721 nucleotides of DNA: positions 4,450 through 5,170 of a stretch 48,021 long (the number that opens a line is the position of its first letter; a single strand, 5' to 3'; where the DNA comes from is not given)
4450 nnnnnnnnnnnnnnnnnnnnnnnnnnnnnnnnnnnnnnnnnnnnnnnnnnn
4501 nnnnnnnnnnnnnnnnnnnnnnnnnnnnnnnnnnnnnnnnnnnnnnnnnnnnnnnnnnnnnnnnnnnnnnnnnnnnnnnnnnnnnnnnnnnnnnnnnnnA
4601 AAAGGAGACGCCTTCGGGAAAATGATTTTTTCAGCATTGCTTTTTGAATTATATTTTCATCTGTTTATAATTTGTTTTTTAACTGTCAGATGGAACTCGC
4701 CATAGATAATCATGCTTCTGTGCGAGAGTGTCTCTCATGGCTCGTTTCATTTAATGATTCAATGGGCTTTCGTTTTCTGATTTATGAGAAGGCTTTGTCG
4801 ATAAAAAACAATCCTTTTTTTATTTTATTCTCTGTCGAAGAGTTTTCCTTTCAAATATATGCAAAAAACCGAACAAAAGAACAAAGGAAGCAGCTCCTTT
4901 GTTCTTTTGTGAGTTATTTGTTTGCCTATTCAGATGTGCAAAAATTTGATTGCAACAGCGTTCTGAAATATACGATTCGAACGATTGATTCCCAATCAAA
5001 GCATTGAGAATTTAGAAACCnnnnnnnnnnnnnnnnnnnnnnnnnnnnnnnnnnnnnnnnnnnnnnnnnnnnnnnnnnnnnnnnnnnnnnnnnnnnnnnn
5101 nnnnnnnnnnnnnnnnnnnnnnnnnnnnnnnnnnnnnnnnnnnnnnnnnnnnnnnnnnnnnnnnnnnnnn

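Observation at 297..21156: A complete quinone-to-exterior electron transfer locus (about 80 hemes) in a Bacteroidota genome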

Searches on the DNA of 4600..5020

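Call 93: search_rna_families(source=window, start=4600, end=5020, threshold=evalue, max_evalue=1)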
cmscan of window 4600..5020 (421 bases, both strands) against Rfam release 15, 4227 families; matches with E-value up to 1: 8.
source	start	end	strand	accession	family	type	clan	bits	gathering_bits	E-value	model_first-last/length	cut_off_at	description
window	4871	4912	-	RF02907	patAB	Cis-reg; leader;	-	22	92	0.33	1-57/57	no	patAB leader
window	4878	4905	-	RF03623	mir-1252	Gene; miRNA;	-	21.5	70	0.37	1-65/65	no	mir-1252 microRNA precursor family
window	4801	4900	-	RF01859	Phe_leader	Cis-reg; leader;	-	20.3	55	0.54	1-125/125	no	Phenylalanine leader peptide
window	4812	4912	+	RF02432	SpF25_sRNA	Gene; sRNA;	-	19.6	48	0.91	1-102/102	no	Streptococcus sRNA SpF25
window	4874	5020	-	RF02986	FuFi-1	Gene; sRNA;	-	17.7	59.6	0.11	72-175/175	5'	FuFi-1 RNA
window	4872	4911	-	RF04120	MIR5998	Gene; miRNA;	-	17.4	180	0.24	1-173/173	no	MIR5998 microRNA precursor family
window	4873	4915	+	RF00994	mir-1255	Gene; miRNA;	-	17.2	63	0.85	1-67/67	no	mir-1255 microRNA precursor family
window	4872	4911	+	RF04120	MIR5998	Gene; miRNA;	-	16.5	180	0.41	1-173/173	no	MIR5998 microRNA precursor family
